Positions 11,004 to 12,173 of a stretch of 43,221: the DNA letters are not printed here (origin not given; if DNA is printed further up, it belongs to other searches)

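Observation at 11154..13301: C-methyltransferase coupled to a short GMD-family protein whose catalytic Glu and Lys appear substituted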

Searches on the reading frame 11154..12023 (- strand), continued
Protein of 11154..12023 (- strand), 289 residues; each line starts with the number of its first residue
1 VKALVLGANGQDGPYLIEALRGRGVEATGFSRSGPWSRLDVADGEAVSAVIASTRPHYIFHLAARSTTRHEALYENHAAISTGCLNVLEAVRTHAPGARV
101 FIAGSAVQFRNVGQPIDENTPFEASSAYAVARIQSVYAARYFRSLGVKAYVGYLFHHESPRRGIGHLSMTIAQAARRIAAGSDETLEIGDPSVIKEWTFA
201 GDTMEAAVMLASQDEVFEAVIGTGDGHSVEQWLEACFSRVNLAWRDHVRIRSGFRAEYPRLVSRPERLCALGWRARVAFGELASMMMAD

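Call 6: find_homologous_proteins(query=window:11154-12023:-, max_evalue=1e-10)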
Query window:11154-12023:- (289 aa): 2961 proteins with E <= 1e-10 among 6545 candidates; the best 120 are listed.
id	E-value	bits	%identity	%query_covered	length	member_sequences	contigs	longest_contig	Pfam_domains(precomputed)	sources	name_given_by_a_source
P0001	8.7e-188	640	100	100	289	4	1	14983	PF04321.24,PF16363.12,PF01370.28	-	-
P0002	1.5e-178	610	96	100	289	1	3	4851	PF04321.24,PF16363.12,PF01370.28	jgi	jgi:GDPmannose 4,6-dehydratase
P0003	2.3e-167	573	89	99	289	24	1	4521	PF04321.24,PF16363.12,PF01370.28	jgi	jgi:GDPmannose 4,6-dehydratase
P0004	1.0e-164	565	88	100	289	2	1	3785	PF04321.24,PF16363.12,PF01370.28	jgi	-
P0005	6.1e-164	562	87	99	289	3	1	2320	PF04321.24,PF16363.12,PF01370.28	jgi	jgi:GDPmannose 4,6-dehydratase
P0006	9.1e-164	562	87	100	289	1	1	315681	PF04321.24,PF16363.12,PF01370.28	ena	-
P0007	2.0e-161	554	86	99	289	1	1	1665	PF04321.24,PF16363.12,PF01370.28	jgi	jgi:GDPmannose 4,6-dehydratase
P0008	2.2e-160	551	86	99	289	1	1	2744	PF04321.24,PF16363.12,PF01370.28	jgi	jgi:GDPmannose 4,6-dehydratase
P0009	2.4e-160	550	86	99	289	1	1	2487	PF04321.24,PF16363.12,PF01370.28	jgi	jgi:GDPmannose 4,6-dehydratase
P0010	6.6e-159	546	85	100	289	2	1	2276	PF04321.24,PF16363.12,PF01370.28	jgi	jgi:GDPmannose 4,6-dehydratase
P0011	9.2e-151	519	80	100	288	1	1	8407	PF04321.24,PF16363.12,PF01370.28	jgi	jgi:GDPmannose 4,6-dehydratase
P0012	1.1e-150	519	80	100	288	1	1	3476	PF04321.24,PF16363.12,PF01370.28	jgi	jgi:GDPmannose 4,6-dehydratase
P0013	1.5e-150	518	80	100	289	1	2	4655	PF04321.24,PF16363.12,PF01370.28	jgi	jgi:GDPmannose 4,6-dehydratase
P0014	5.5e-150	516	80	100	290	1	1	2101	PF04321.24,PF16363.12,PF01370.28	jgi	jgi:GDPmannose 4,6-dehydratase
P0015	1.7e-149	515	82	96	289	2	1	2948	PF04321.24,PF16363.12,PF01370.28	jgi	jgi:GDPmannose 4,6-dehydratase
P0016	3.5e-149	514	80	100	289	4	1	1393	PF04321.24,PF16363.12,PF01370.28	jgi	jgi:GDPmannose 4,6-dehydratase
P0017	5.4e-149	513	81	100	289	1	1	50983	PF04321.24,PF16363.12,PF01370.28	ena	-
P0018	5.7e-149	513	80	100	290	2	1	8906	PF04321.24,PF16363.12,PF01370.28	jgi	jgi:GDPmannose 4,6-dehydratase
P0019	3.9e-148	510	79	100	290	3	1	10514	PF04321.24,PF16363.12,PF01370.28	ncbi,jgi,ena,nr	ncbi:MAG TPA: GDP-mannose 4,6-dehydratase [Polyangia bacterium]|nr:GDP-mannose 4,6-dehydratase [Poly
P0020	2.9e-147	507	79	98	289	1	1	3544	PF04321.24,PF16363.12,PF01370.28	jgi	jgi:GDPmannose 4,6-dehydratase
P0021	4.4e-147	507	78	100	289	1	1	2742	PF16363.12,PF01370.28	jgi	jgi:GDPmannose 4,6-dehydratase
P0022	3.7e-146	504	80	97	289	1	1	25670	PF04321.24,PF16363.12,PF01370.28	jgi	jgi:GDPmannose 4,6-dehydratase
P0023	8.3e-146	503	78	100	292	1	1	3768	PF04321.24,PF16363.12,PF01370.28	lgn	-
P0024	1.4e-145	502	78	99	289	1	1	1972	PF04321.24,PF16363.12,PF01370.28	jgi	jgi:GDPmannose 4,6-dehydratase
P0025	1.2e-144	499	77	99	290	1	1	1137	PF04321.24,PF16363.12,PF01370.28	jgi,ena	-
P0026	4.8e-142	490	78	100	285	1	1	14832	PF04321.24,PF16363.12,PF01370.28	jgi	jgi:GDPmannose 4,6-dehydratase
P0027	6.7e-140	483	76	97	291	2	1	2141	PF04321.24,PF16363.12,PF01370.28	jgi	-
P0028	2.1e-139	482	77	100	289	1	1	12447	PF04321.24,PF16363.12,PF01370.28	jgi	jgi:GDPmannose 4,6-dehydratase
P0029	1.0e-135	470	72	99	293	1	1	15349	PF04321.24,PF16363.12,PF01370.28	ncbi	-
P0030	1.1e-135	470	73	99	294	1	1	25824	PF04321.24,PF16363.12,PF01370.28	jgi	jgi:GDPmannose 4,6-dehydratase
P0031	2.4e-133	462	72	99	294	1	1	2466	PF04321.24,PF16363.12,PF01370.28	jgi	jgi:GDPmannose 4,6-dehydratase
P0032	4.9e-133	461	73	100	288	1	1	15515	PF16363.12,PF01370.28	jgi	jgi:GDPmannose 4,6-dehydratase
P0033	8.9e-131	453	71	99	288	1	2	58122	PF04321.24,PF16363.12,PF01370.28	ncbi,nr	ncbi:MAG TPA: GDP-mannose 4,6-dehydratase [Polyangia bacterium]|nr:GDP-mannose 4,6-dehydratase [Poly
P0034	6.2e-130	451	71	99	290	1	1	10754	PF04321.24,PF16363.12,PF01370.28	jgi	jgi:GDPmannose 4,6-dehydratase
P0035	3.5e-127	442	69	100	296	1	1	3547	PF04321.24,PF16363.12,PF01370.28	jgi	jgi:GDPmannose 4,6-dehydratase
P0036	1.9e-126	439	69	100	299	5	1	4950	PF04321.24,PF16363.12,PF01370.28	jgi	jgi:GDPmannose 4,6-dehydratase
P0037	1.1e-125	437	68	100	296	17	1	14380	PF04321.24,PF16363.12,PF01370.28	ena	-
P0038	1.6e-125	436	68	100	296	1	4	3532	PF04321.24,PF16363.12,PF01370.28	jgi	jgi:GDPmannose 4,6-dehydratase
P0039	8.6e-125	434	69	99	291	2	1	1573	PF04321.24,PF16363.12,PF01370.28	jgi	jgi:GDPmannose 4,6-dehydratase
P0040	1.6e-124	433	67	99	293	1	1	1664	PF04321.24,PF16363.12,PF01370.28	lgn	-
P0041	2.7e-124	432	66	100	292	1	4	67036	PF04321.24,PF16363.12,PF01370.28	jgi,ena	jgi:GDPmannose 4,6-dehydratase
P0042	1.5e-123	430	66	99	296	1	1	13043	PF04321.24,PF16363.12,PF01370.28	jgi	jgi:GDPmannose 4,6-dehydratase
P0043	3.7e-123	428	66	100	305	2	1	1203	PF16363.12,PF01370.28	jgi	jgi:GDPmannose 4,6-dehydratase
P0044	4.9e-123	428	65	100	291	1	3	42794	PF04321.24,PF16363.12,PF01370.28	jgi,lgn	jgi:GDPmannose 4,6-dehydratase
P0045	5.8e-123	428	66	100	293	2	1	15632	PF04321.24,PF16363.12,PF01370.28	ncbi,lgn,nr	ncbi:MAG TPA: GDP-mannose 4,6-dehydratase [Polyangia bacterium]|nr:GDP-mannose 4,6-dehydratase [Poly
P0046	6.4e-123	428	68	99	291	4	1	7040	PF16363.12,PF01370.28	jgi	jgi:GDPmannose 4,6-dehydratase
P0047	1.1e-122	427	66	99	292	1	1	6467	PF04321.24,PF16363.12,PF01370.28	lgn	-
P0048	1.7e-122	426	67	99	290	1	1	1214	PF04321.24,PF16363.12,PF01370.28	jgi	jgi:GDPmannose 4,6-dehydratase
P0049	1.7e-122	426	69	100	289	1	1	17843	PF04321.24,PF16363.12,PF01370.28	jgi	jgi:GDPmannose 4,6-dehydratase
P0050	2.0e-122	426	66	99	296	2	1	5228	PF04321.24,PF16363.12,PF01370.28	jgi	jgi:GDPmannose 4,6-dehydratase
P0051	7.6e-122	424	66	99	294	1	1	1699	PF04321.24,PF16363.12,PF01370.28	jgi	-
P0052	8.9e-122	424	68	99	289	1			PF16363.12,PF01370.28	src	-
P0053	1.4e-121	423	67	99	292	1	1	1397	PF04321.24,PF16363.12,PF01370.28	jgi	jgi:GDPmannose 4,6-dehydratase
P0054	1.7e-121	423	65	100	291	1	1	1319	PF04321.24,PF16363.12,PF01370.28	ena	-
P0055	2.0e-121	423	65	99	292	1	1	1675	PF16363.12,PF01370.28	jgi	jgi:GDPmannose 4,6-dehydratase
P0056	2.3e-121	423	65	100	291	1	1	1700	PF04321.24,PF16363.12,PF01370.28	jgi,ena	-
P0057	2.9e-121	422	66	100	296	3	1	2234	PF04321.24,PF16363.12,PF01370.28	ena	-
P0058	4.7e-121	422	65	100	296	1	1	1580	PF16363.12,PF01370.28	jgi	-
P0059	5.1e-121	421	64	100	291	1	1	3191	PF04321.24,PF16363.12,PF01370.28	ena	-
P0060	1.3e-120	420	66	100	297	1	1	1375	PF04321.24,PF16363.12,PF01370.28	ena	-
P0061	1.4e-120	420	65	100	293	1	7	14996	PF04321.24,PF16363.12,PF01370.28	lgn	-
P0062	1.5e-120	420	65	100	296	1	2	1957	PF04321.24,PF16363.12,PF01370.28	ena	-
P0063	1.7e-120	420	65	100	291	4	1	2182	PF04321.24,PF16363.12,PF01370.28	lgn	-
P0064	2.4e-120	419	66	100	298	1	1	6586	PF16363.12,PF01370.28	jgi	jgi:GDPmannose 4,6-dehydratase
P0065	6.3e-120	418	64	100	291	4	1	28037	PF04321.24,PF16363.12,PF01370.28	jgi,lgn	jgi:GDPmannose 4,6-dehydratase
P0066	7.3e-120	418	66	99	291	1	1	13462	PF16363.12,PF01370.28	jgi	jgi:GDPmannose 4,6-dehydratase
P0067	7.5e-120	418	68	99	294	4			PF04321.24,PF16363.12,PF01370.28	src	-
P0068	8.7e-120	417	65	100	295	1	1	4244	PF04321.24,PF16363.12,PF01370.28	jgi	jgi:GDPmannose 4,6-dehydratase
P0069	1.1e-119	417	64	99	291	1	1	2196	PF04321.24,PF16363.12,PF01370.28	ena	-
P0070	1.4e-119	417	64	99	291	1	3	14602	PF04321.24,PF16363.12,PF01370.28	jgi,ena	jgi:GDPmannose 4,6-dehydratase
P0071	1.4e-119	417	64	100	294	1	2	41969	PF04321.24,PF16363.12,PF01370.28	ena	-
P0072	1.9e-119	416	64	99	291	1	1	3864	PF16363.12,PF01370.28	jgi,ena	-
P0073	2.4e-119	416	65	100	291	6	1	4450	PF04321.24,PF16363.12,PF01370.28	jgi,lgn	jgi:GDPmannose 4,6-dehydratase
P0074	4.1e-119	415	64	99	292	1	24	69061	PF16363.12,PF01370.28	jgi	jgi:GDPmannose 4,6-dehydratase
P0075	5.0e-119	415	90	74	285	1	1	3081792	PF04321.24,PF16363.12,PF01370.28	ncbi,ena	-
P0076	5.7e-119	415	65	100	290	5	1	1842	PF16363.12,PF01370.28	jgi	jgi:GDPmannose 4,6-dehydratase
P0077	7.7e-119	414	66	100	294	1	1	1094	PF16363.12,PF01370.28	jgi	jgi:GDPmannose 4,6-dehydratase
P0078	3.3e-118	412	65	100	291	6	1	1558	PF04321.24,PF16363.12,PF01370.28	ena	-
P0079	5.0e-118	412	63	98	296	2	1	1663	PF04321.24,PF16363.12,PF01370.28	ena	-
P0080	5.4e-118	411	65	99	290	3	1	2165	PF16363.12,PF01370.28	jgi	jgi:GDPmannose 4,6-dehydratase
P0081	8.1e-118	411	65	99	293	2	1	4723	PF04321.24,PF16363.12,PF01370.28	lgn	-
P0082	1.5e-117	410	64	100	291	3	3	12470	PF04321.24,PF16363.12,PF01370.28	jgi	jgi:GDPmannose 4,6-dehydratase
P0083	1.8e-117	410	65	100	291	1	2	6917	PF04321.24,PF16363.12,PF01370.28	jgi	jgi:GDPmannose 4,6-dehydratase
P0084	2.8e-117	409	64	100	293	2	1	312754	PF04321.24,PF16363.12,PF01370.28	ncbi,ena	-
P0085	8.6e-117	408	66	100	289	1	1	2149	PF04321.24,PF16363.12,PF01370.28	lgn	-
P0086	8.7e-117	408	65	99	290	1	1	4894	PF04321.24,PF16363.12,PF01370.28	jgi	jgi:GDPmannose 4,6-dehydratase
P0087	1.3e-116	407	66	100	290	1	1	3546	PF04321.24,PF16363.12,PF01370.28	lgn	-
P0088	2.0e-116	406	64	99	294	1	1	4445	PF04321.24,PF16363.12,PF01370.28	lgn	-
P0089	3.1e-116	406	63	100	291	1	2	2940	PF04321.24,PF16363.12,PF01370.28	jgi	jgi:GDPmannose 4,6-dehydratase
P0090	3.4e-116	406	64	100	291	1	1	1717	PF04321.24,PF16363.12,PF01370.28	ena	-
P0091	4.0e-116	405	63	99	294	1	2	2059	PF04321.24,PF16363.12,PF01370.28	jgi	-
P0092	4.0e-116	405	62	100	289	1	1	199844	PF04321.24,PF16363.12,PF01370.28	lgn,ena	-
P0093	7.2e-116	405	64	100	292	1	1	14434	PF04321.24,PF16363.12,PF01370.28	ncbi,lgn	-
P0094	9.1e-116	404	63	100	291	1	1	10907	PF04321.24,PF16363.12,PF01370.28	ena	-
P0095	1.2e-115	404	66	100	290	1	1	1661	PF04321.24,PF16363.12,PF01370.28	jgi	jgi:GDPmannose 4,6-dehydratase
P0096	2.0e-115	403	64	99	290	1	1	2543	PF04321.24,PF16363.12,PF01370.28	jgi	jgi:GDPmannose 4,6-dehydratase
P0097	2.2e-115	403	64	99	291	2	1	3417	PF04321.24,PF16363.12,PF01370.28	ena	-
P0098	5.0e-115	402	64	99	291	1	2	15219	PF04321.24,PF16363.12,PF01370.28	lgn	-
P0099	9.2e-115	401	63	99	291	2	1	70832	PF04321.24,PF16363.12,PF01370.28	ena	-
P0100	1.1e-114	401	65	99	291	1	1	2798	PF04321.24,PF16363.12,PF01370.28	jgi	jgi:GDPmannose 4,6-dehydratase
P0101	2.5e-114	399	63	100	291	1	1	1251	PF16363.12,PF01370.28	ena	-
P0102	2.5e-114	399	64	99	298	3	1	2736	PF04321.24,PF16363.12,PF01370.28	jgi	-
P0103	2.7e-114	399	64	100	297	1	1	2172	PF04321.24,PF16363.12,PF01370.28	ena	-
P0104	2.9e-114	399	64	100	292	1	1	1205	PF04321.24,PF16363.12,PF01370.28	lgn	-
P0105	3.4e-114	399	63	100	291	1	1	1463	PF04321.24,PF16363.12,PF01370.28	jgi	-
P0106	3.7e-114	399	63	100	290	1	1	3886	PF04321.24,PF16363.12,PF01370.28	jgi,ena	-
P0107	5.8e-114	398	63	99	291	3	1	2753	PF04321.24,PF16363.12,PF01370.28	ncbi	ncbi:MAG: GDP-mannose 4,6-dehydratase [Verrucomicrobiota bacterium]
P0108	9.3e-114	398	66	99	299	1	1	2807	PF16363.12,PF01073.26,PF01370.28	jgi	jgi:GDPmannose 4,6-dehydratase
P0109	1.7e-113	397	63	100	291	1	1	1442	PF04321.24,PF16363.12,PF01370.28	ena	-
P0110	1.8e-113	397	63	100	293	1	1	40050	PF04321.24,PF16363.12,PF01370.28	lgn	-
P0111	2.1e-113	396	63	99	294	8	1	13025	PF04321.24,PF16363.12,PF01370.28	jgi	jgi:GDPmannose 4,6-dehydratase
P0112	2.3e-113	396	64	99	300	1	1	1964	PF04321.24,PF16363.12,PF01370.28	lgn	-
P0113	2.5e-113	396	63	99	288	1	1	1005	PF04321.24,PF16363.12,PF01370.28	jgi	-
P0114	2.5e-113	396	64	99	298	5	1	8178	PF04321.24,PF16363.12,PF01370.28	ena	-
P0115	2.7e-113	396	65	99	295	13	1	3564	PF04321.24,PF16363.12,PF01370.28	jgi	jgi:GDPmannose 4,6-dehydratase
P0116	3.5e-113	396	62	99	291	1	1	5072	PF04321.24,PF16363.12,PF01370.28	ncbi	ncbi:MAG: GDP-mannose 4,6-dehydratase [Pseudomonadota bacterium]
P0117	5.4e-113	395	63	100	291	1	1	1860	PF04321.24,PF16363.12,PF01370.28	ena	-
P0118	6.5e-113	395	67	99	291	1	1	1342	PF16363.12,PF01370.28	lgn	-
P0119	9.9e-113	394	64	99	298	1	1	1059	PF04321.24,PF16363.12,PF01370.28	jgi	-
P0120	1.2e-112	394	63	100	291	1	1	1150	PF04321.24,PF16363.12,PF01370.28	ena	-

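Call 10: find_encoding_contigs(protein=P0006, flank=10000, max_places=2)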
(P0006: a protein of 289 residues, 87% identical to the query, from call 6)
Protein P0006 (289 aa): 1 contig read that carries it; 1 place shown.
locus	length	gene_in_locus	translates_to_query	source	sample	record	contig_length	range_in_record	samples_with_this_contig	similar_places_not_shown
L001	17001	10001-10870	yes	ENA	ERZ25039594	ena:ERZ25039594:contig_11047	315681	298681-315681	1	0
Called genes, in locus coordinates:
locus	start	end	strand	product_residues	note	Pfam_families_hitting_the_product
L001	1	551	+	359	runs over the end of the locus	-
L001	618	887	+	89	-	PF04226:Transgly_assoc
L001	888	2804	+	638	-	PF02705:K_trans, PF22776:K_trans_C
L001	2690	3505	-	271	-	-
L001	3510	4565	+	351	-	PF00199:Catalase, PF06628:Catalase-rel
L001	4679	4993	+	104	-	PF18011:Catalase_C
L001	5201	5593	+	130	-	-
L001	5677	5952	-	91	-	PF12732:YtxH (weak)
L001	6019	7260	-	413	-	PF01594:AI-2E_transport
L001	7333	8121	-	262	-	PF00106:adh_short, PF13561:adh_short_C2, PF23441:SDR (weak)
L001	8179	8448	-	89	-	-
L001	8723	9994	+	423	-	PF08421:Methyltransf_13, PF13489:Methyltransf_23, PF08484:Methyltransf_14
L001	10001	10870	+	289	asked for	PF01370:Epimerase, PF04321:RmlD_sub_bind (weak), PF16363:GDP_Man_Dehyd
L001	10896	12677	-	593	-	-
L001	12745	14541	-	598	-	-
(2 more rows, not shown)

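Call 19: search_protein_representatives(protein=window:11154-12023:-)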
Query: 289 residues. Proteins with E-value up to 0.001 (for the whole library): 9550; up to 1e-10: 3482; up to 1e-30: 153. The best 150 are listed.
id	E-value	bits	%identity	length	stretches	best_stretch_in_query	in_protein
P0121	1.4e-102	359.3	57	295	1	1-287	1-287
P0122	4.2e-84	298.6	49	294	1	4-285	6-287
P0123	1.6e-83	296.7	59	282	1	41-273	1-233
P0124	2.7e-83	296.0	50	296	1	2-287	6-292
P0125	6.3e-77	275.1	70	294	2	2-162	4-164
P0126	1.1e-76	274.3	48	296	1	1-288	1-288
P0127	2.3e-73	263.4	46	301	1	4-287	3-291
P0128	1.2e-72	261.1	50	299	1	2-287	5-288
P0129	1.2e-72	261.0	47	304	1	2-287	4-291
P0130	4.5e-72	259.2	44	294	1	2-287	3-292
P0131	3.8e-71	256.1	47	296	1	3-288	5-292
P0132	2.3e-70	253.6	47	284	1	2-286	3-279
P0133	3.2e-70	253.1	56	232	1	2-220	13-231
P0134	6.2e-70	252.2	46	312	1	2-287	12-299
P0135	2.0e-68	247.2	46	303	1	3-287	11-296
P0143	3.9e-60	220.0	41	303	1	2-287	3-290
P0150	8.3e-55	202.6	37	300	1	2-286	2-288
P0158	6.7e-46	173.3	36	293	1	3-283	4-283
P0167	1.4e-40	155.9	33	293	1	2-268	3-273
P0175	3.9e-38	147.9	37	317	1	1-287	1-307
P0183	1.4e-36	142.8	34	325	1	2-287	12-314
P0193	1.1e-34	136.6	37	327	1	2-287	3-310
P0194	1.2e-34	136.5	39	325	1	3-288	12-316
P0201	3.5e-34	134.9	36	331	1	2-287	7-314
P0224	1.3e-32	129.8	35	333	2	39-287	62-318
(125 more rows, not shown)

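Call 22: find_related_loci(query=A1, collection=genome_contigs, flank=10000)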
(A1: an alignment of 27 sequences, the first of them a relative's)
Query A1 (289 aa) in genome_contigs; peptide patterns used: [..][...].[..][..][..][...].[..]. (x = any residue, [..] = any of these).
479 stretches matched a pattern; 469 encode a relative of the query (tblastn E <= 1e-3); the best 80 are kept; 80 distinct loci.
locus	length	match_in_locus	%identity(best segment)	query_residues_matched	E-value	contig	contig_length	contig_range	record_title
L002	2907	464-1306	79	2-282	3e-151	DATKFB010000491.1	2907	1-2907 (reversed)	MAG TPA_asm: Polyangia bacterium isolate SMAG_U14514 k141_1179854, whole genome shotgun sequence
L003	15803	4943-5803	71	1-287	1e-136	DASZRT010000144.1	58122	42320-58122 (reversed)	MAG TPA_asm: Polyangia bacterium isolate SMAG_U6031 k141_532663, whole genome shotgun sequence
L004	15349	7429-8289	72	1-287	6e-133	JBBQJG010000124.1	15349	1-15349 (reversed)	MAG: Polyangia bacterium isolate Co_metawrap_742 Cmw_742_k141_25150358_length_15349_cov_9.9976, whole genome shotgun seq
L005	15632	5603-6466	66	1-288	1e-121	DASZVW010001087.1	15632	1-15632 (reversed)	MAG TPA_asm: Polyangia bacterium isolate SMAG_U6141 k141_750261, whole genome shotgun sequence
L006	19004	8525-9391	63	1-289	2e-115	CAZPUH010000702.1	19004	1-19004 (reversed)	MAG TPA_asm: uncultured Myxococcales bacterium isolate binchicken_co84_299 genome assembly, contig: k141_2495691, whole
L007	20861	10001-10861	59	1-287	4e-114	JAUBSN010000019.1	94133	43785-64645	Microcoleus sp. F8-C3 NODE_101_length_94133_cov_20.338926, whole genome shotgun sequence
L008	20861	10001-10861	59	1-287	4e-114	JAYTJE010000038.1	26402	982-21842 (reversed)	MAG: Nitrospirota bacterium isolate GFS_2908 GFS_2908_37, whole genome shotgun sequence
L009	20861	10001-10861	60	1-287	3e-114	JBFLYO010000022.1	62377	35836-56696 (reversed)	MAG: Bacteroidota bacterium isolate MAG087 MAG087_22, whole genome shotgun sequence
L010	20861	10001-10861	59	1-287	1e-113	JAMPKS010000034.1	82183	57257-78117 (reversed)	Microcoleus vaginatus GB1-A2 scaffold_34, whole genome shotgun sequence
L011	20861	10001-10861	59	1-287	3e-113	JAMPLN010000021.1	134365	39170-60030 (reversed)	Microcoleus vaginatus FACHB-2002 strain DQ-U3 scaffold_21, whole genome shotgun sequence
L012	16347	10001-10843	62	1-282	2e-113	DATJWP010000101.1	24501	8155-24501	MAG TPA_asm: Polyangia bacterium isolate SMAG_U15102 k141_2498667, whole genome shotgun sequence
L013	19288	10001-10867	57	1-289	4e-113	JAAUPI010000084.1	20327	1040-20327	MAG: Microcoleus sp. CSU_2_2 NODE_712_length_20327_cov_21.7545, whole genome shotgun sequence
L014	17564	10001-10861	59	1-287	1e-112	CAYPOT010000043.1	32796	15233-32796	MAG TPA_asm: uncultured Nitrospiraceae bacterium isolate ERP113451_co1_289 genome assembly, contig: NODE_1485_length_327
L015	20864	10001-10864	62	1-288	1e-112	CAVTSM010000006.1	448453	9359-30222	MAG: uncultured proteobacterium isolate MFD09368.bin.2.175 genome assembly, contig: contig_17008, whole genome shotgun s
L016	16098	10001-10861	58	1-287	1e-111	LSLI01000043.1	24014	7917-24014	MAG: Candidatus Gallionella acididurans isolate ShG14-8 contig00045, whole genome shotgun sequence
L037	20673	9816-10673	53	2-287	3e-109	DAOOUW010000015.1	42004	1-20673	MAG TPA_asm: Bacteroidota bacterium isolate AMR_MDS_2457 NODE_586_length_42004_cov_18.538130, whole genome shotgun seque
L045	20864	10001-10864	57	1-288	6e-109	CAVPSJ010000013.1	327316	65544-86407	MAG: uncultured delta proteobacterium isolate MFD10007.bin.2.36 genome assembly, contig: contig_50156, whole genome shot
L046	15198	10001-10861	59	1-287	6e-109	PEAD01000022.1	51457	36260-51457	MAG: Nitrospirae bacterium MYbin3 scaffold102, whole genome shotgun sequence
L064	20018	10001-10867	56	1-288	7e-107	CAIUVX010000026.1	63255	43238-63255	MAG: uncultured Methylococcales bacterium isolate Kiruna_bin-09260 genome assembly, contig: bin-09260:026/210, whole gen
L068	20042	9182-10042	57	1-287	1e-106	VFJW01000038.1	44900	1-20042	MAG: Geobacter sp. isolate Bin_37_3 c_000004457755, whole genome shotgun sequence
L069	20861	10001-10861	52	1-287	9e-107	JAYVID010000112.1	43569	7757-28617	MAG: Ferruginibacter sp. isolate GL50_Down_metabinner_5 GL50_Down_metabinner_5_111, whole genome shotgun sequence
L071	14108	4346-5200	56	4-288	2e-106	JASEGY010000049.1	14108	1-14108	MAG: bacterium isolate Yes70-08 NODE_49_length_14108_cov_206.080908, whole genome shotgun sequence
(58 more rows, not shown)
